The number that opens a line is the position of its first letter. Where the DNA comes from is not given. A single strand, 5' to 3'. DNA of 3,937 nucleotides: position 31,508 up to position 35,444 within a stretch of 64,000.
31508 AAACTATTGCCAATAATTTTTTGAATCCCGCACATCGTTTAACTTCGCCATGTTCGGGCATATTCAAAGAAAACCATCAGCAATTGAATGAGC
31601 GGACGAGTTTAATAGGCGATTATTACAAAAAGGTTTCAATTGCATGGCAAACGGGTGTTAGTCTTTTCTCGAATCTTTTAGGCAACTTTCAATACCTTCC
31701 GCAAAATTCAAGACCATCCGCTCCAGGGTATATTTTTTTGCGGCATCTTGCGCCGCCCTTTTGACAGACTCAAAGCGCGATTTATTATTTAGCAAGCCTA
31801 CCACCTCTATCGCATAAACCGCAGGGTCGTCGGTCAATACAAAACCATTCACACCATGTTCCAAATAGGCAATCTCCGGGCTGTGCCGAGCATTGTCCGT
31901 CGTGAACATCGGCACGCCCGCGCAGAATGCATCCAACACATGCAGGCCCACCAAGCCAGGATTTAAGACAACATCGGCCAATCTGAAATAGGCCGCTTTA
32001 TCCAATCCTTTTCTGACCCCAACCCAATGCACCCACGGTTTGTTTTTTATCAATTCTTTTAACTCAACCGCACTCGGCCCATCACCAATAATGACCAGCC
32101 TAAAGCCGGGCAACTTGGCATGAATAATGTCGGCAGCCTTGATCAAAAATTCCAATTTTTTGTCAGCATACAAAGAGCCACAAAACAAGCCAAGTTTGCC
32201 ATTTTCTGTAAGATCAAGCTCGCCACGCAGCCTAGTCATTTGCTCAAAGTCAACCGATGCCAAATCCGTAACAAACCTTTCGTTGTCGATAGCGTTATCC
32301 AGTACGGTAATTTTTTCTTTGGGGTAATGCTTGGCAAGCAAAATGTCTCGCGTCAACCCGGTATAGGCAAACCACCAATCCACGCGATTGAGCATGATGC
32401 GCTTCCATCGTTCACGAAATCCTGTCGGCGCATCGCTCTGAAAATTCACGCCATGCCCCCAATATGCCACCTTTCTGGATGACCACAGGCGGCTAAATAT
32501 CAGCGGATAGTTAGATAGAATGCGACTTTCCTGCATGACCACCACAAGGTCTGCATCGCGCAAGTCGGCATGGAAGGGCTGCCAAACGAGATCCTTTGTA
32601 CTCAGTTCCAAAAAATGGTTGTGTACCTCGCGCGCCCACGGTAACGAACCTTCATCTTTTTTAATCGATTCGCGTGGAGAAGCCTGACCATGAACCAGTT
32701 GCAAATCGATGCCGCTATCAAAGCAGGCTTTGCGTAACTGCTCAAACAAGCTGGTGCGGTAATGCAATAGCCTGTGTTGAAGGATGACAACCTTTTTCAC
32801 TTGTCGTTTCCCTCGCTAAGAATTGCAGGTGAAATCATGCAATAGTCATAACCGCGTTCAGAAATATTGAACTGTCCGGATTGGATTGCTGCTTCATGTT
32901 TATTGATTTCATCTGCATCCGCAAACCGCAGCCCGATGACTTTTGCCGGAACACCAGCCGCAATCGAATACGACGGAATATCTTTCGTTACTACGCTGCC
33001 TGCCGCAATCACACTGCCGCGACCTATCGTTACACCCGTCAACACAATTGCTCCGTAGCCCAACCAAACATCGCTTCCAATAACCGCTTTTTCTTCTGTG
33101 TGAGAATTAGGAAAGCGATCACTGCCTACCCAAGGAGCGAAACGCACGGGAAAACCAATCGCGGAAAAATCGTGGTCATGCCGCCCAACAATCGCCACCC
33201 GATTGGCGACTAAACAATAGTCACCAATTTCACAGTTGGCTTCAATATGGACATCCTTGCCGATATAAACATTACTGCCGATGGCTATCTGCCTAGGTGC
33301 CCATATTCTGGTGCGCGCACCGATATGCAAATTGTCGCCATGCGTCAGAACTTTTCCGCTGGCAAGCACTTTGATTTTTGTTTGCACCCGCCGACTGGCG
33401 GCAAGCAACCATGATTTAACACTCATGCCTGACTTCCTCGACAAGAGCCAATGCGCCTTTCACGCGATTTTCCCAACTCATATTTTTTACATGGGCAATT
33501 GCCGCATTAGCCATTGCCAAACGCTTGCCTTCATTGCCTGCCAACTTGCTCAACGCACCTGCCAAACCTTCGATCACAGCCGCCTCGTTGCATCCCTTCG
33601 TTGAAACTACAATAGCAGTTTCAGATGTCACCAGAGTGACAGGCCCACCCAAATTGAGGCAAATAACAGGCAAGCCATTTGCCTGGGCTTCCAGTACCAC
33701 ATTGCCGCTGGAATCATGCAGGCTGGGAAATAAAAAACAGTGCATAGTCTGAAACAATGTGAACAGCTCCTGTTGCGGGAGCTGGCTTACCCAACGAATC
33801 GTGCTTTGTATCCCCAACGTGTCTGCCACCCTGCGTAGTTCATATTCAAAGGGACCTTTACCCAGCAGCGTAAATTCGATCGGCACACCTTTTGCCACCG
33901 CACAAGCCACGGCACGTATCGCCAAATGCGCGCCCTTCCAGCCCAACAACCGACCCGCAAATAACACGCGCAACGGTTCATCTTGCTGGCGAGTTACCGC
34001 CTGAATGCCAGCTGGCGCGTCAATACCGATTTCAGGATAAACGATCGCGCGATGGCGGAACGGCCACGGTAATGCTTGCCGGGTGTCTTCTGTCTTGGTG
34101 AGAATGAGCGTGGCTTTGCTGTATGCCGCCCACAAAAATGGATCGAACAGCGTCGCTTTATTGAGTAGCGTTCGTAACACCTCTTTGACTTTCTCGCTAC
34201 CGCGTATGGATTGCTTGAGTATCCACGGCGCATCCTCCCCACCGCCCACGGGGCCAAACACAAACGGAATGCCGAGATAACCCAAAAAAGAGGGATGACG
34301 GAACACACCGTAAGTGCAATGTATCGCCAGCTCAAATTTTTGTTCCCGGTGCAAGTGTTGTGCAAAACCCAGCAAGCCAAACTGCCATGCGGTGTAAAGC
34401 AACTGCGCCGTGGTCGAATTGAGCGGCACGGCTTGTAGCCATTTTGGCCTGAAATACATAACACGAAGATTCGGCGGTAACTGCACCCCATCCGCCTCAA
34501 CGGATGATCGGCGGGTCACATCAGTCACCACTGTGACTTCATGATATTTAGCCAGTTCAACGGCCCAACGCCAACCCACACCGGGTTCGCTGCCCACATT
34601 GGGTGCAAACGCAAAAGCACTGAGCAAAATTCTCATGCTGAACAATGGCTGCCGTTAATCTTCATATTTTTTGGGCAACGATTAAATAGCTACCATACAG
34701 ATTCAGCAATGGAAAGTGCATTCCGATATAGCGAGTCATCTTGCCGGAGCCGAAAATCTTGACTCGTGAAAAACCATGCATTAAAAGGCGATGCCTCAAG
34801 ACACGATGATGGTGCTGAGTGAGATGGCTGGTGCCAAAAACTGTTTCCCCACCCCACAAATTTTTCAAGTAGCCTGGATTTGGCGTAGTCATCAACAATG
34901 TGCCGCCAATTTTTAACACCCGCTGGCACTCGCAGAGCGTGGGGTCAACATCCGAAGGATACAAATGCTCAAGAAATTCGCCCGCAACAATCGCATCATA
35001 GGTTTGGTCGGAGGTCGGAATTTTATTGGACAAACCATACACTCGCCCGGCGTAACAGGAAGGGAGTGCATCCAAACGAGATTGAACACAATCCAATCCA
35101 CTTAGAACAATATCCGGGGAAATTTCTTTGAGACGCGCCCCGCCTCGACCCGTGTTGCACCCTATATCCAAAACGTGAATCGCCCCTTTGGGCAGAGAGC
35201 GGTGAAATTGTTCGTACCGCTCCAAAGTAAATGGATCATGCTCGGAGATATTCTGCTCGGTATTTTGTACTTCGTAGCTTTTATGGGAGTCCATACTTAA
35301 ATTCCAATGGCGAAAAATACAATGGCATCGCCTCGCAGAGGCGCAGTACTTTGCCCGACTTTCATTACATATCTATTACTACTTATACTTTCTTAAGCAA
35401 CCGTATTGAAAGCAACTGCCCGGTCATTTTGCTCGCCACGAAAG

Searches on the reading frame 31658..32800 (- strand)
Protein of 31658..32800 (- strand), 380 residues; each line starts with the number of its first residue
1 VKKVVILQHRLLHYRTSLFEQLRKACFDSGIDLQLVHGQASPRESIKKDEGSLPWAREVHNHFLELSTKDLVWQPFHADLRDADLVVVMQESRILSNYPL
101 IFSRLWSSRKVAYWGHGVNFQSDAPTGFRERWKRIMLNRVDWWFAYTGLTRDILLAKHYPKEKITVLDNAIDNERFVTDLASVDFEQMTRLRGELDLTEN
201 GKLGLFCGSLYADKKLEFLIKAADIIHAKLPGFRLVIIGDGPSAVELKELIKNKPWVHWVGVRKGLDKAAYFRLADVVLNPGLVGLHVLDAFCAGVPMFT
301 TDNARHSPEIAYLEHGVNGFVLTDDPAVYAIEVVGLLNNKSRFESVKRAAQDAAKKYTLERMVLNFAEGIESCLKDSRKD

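Call 23: search_protein_families(library=ncbifam, proteins=[window:31658-32800:-], max_evalue=0.00001)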
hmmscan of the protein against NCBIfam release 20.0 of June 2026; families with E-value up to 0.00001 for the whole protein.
window:31658-32800:- (380 aa): 7 families
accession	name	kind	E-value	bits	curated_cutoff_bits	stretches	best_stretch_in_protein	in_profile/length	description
TIGR04063.1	stp3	hypoth_equivalog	7.7e-16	58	442.05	1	147-353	166-374/397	TIGR04063 family PEP-CTERM/XrtA system glycosyltransferase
NF049988.1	MGlcDAGSynMgs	equivalog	1.3e-12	47.7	400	1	162-367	176-381/398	alpha-monoglucosyldiacylglycerol synthase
TIGR03999.1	thiol_BshA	equivalog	1.2e-11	44.2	273.7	1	160-368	165-368/375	N-acetyl-alpha-D-glucosaminyl L-malate synthase BshA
TIGR04157.1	glyco_rSAM_CFB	subfamily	2.4e-10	40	400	1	156-277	185-303/406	TIGR04157 family glycosyltransferase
NF007640.0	PRK10307.1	subfamily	2e-07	30.3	276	1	134-277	166-305/411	WcaI family glycosyltransferase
NF047880.1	glyco_SdgA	exception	2.7e-07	29.5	800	1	197-363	312-480/488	serine-aspartate repeat adhesin O-glycosyltransferase SdgA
NF038229.1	Glyco4_Geo_Pelo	equivalog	1.2e-06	27.8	400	1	205-329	165-292/338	GPMC system family 4 glycosyltransferase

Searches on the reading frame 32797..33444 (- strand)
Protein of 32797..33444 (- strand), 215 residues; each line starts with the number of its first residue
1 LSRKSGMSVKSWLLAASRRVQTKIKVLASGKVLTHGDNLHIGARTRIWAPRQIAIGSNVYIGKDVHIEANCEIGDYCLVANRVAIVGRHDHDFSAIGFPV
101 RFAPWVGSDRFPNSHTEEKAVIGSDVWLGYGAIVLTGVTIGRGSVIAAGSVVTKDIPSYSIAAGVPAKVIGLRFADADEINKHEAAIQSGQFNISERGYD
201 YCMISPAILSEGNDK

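Call 23: search_protein_families(library=ncbifam, proteins=[window:32797-33444:-], max_evalue=0.00001)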
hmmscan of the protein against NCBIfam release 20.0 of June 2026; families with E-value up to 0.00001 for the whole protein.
window:32797-33444:- (215 aa): 40 families (the best 25 are shown)
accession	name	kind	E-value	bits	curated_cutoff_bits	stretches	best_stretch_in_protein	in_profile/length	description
TIGR03308.1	phn_thr-fam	hypoth_equivalog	1.5e-24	87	201.65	1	36-176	23-165/204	phosphonate metabolim protein, transferase hexapeptide repeat family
NF007240.0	PRK09677.1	equivalog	4.1e-23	81.9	243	1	41-173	54-184/192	putative lipopolysaccharide biosynthesis O-acetyl transferase WbbJ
NF000311.1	Vat_ABCDEFH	equivalog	7.9e-22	77.8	300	1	119-183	110-173/201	Vat family streptogramin A O-acetyltransferase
TIGR03570.1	NeuD_NnaD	subfamily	2.5e-19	69.7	160.8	1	113-168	147-202/202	NeuD/PglB/VioB family sugar acetyltransferase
NF000111.1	stregram_VatD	exception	6.1e-18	65.4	400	1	118-182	112-175/209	streptogramin A O-acetyltransferase Vat(D)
NF000490.1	chloram_CatB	equivalog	6.4e-18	64.8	350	1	118-178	109-169/210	type B chloramphenicol O-acetyltransferase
NF007076.0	PRK09527.1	equivalog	7.3e-18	64.7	347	1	41-171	58-183/203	galactoside O-acetyltransferase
NF000147.1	stregram_VatF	exception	1.3e-17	64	400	1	119-182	120-182/221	streptogramin A O-acetyltransferase Vat(F)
NF000101.1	stregram_VatA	exception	4.9e-17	62.3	450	1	121-177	120-176/219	streptogramin A O-acetyltransferase Vat(A)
NF007797.0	PRK10502.1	subfamily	4.9e-17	62.2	192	1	36-174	56-180/183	WcaF family extracellular polysaccharide biosynthesis acetyltransferase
NF000097.1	stregram_VatC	exception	2.2e-16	60.4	425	1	119-176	118-175/212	streptogramin A O-acetyltransferase Vat(C)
NF000504.1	stregram_VatH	exception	3.9e-16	59.6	475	1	119-177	117-175/216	streptogramin A O-acetyltransferase Vat(H)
NF041874.1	EPS_EpsC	equivalog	3.9e-16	59.2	150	1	117-170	111-164/168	serine O-acetyltransferase EpsC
NF033468.1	stregram_VatI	exception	4.9e-16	59.1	415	1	73-176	62-169/208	streptogramin A O-acetyltransferase Vat(I)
TIGR03532.1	DapD_Ac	equivalog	2.7e-15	56.6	231.75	1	116-171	157-212/231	2,3,4,5-tetrahydropyridine-2,6-dicarboxylate N-acetyltransferase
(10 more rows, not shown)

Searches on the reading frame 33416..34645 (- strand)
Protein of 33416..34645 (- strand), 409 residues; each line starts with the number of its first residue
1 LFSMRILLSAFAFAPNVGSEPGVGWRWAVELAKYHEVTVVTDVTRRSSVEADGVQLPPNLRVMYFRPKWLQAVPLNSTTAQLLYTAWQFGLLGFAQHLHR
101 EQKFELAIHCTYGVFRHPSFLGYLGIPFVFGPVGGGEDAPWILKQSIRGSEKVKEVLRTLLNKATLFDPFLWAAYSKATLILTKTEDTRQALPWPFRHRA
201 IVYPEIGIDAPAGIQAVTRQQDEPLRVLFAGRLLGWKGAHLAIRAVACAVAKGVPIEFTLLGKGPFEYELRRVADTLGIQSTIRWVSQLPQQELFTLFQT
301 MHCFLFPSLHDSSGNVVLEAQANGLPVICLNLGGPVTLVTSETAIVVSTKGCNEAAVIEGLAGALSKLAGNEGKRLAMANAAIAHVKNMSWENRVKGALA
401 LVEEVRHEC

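Call 23: search_protein_families(library=ncbifam, proteins=[window:33416-34645:-], max_evalue=0.00001)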
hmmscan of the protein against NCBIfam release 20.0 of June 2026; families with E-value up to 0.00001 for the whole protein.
window:33416-34645:- (409 aa): 16 families
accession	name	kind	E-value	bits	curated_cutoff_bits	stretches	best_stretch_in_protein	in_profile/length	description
NF041879.1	EPS_EpsH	equivalog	1.2e-25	90.2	800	1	124-395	140-406/431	exopolysaccharide biosynthesis glycosyltransferase EpsH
TIGR03449.1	mycothiol_MshA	equivalog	1.1e-20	74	462.5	1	227-404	223-402/406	D-inositol-3-phosphate glycosyltransferase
NF041876.1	EPS_EpsE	equivalog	4.6e-16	59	400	1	216-388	206-378/389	exopolysaccharide biosynthesis GT4 family glycosyltransferase EpsE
TIGR03088.1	stp2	hypoth_equivalog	7e-15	54.9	409.05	1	213-396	183-364/374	TIGR03088 family PEP-CTERM/XrtA system glycosyltransferase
NF046085.1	XrtY_assoc_Gly1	equivalog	5.5e-12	45.2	400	1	216-350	201-334/387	XrtY-associated glycosyltransferase XYAG1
TIGR04005.1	wcaL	equivalog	1.4e-11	43.9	537.6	1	205-345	203-349/406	colanic acid biosynthesis glycosyltransferase WcaL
TIGR04047.1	MSMEG_0565_glyc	hypoth_equivalog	1.5e-10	40.8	259.85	1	259-399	234-368/373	MSMEG_0565 family glycosyltransferase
TIGR04157.1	glyco_rSAM_CFB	subfamily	1.5e-10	40.6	400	1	223-344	227-344/406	TIGR04157 family glycosyltransferase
TIGR02149.1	glgA_Coryne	subfamily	6.6e-10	38.7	302.4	1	227-404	207-389/391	glycogen synthase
TIGR03999.1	thiol_BshA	equivalog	3.5e-09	36.1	273.7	1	248-394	222-362/375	N-acetyl-alpha-D-glucosaminyl L-malate synthase BshA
TIGR04063.1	stp3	hypoth_equivalog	5.4e-08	32.1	442.05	1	229-396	218-386/397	TIGR04063 family PEP-CTERM/XrtA system glycosyltransferase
TIGR04348.1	TIGR04348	equivalog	1.7e-07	30.6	300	1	184-339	102-251/310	selenoneine biosynthesis selenosugar synthase SenB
NF047684.1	TeichurnBiosyTuaC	equivalog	4.5e-07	29.1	550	1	227-353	222-342/391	teichuronic acid biosynthesis protein TuaC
NF050063.1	ProtGlycPglJ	equivalog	5.7e-07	29.1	500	1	170-362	137-327/363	N-acetylgalactosamine-N,N'-diacetylbacillosaminyl-diphospho-undecaprenol 4-alpha-N-acetylgalactosaminyltransferase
NF038298.1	EPS_HpsO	equivalog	4.2e-06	25.8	575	0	222-330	199-318/388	hormogonium polysaccharide biosynthesis glycosyltransferase HpsO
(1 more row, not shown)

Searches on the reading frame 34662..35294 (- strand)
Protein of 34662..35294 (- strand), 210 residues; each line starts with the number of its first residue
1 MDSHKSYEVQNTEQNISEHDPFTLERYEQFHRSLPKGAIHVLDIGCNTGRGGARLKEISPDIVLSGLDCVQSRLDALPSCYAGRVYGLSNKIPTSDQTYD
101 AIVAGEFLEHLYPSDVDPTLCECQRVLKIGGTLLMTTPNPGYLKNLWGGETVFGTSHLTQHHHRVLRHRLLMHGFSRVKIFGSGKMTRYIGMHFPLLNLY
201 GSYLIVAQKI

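Call 24: search_protein_families(library=ncbifam, proteins=[window:34662-35294:-], max_evalue=0.00001)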
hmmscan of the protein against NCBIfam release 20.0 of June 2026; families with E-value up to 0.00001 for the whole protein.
window:34662-35294:- (210 aa): 3 families
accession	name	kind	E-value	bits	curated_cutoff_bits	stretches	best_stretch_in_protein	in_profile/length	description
NF045667.1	MTase_DVU1556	equivalog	8.2e-07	28.7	155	1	39-136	24-120/213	DVU_1556 family methyltransferase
NF043040.1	corrin_prot_MT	hypoth_equivalog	2.1e-06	27.3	180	0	23-135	23-147/216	corrinoid protein-associated methyltransferase CpaM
TIGR01983.1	UbiG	equivalog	7.5e-06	25.4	102.95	0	38-154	50-173/228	bifunctional 2-polyprenyl-6-hydroxyphenol methylase/3-demethylubiquinol 3-O-methyltransferase UbiG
